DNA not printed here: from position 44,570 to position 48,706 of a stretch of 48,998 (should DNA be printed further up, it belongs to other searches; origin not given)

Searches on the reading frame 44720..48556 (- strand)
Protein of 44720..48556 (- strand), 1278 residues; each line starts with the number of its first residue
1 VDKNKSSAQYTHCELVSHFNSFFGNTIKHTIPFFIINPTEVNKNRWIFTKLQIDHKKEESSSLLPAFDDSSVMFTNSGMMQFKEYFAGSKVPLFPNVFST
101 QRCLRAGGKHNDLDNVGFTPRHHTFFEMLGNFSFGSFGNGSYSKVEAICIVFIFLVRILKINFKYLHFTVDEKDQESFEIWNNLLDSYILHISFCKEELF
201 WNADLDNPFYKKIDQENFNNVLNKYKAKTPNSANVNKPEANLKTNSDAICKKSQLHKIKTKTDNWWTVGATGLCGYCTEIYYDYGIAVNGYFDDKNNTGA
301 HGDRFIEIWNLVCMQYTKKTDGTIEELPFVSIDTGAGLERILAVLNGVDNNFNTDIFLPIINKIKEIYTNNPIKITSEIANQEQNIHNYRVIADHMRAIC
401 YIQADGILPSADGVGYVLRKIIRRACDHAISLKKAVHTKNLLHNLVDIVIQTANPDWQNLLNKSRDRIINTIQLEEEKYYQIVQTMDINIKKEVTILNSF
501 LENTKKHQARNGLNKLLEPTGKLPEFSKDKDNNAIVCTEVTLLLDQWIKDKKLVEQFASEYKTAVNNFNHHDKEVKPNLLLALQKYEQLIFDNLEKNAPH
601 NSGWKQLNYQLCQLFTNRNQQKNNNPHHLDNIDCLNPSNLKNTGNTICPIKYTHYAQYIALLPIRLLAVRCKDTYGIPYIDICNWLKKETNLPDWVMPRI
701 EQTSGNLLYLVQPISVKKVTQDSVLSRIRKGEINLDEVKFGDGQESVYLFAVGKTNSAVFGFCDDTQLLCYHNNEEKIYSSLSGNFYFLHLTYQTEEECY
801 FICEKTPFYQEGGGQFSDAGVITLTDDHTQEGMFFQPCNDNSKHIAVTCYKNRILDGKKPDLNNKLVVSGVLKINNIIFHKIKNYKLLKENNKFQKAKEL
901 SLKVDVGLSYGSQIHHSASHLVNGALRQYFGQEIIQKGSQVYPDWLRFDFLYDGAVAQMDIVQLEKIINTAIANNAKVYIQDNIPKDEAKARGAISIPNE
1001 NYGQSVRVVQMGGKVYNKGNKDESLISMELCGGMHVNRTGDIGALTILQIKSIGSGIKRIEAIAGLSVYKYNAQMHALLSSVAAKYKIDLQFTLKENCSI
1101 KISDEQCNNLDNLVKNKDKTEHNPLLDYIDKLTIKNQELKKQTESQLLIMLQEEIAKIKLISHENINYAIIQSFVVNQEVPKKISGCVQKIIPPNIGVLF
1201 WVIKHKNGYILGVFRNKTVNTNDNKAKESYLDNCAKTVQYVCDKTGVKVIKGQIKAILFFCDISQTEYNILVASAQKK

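Call 14: search_protein_families(library=pfam, proteins=[window:44720-48556:-], max_evalue=0.001)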
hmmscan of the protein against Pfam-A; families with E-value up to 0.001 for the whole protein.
window:44720-48556:- (1278 aa): 2 families
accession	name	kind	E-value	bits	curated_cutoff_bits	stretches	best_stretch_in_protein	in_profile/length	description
PF01411.24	tRNA-synt_2c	-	3.4e-106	356.4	30.3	3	254-485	146-364/552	tRNA synthetases class II (A)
PF07973.19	tRNA_SAD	-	1.3e-12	48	24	1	1006-1061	1-44/44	Threonyl and Alanyl tRNA synthetase second additional domain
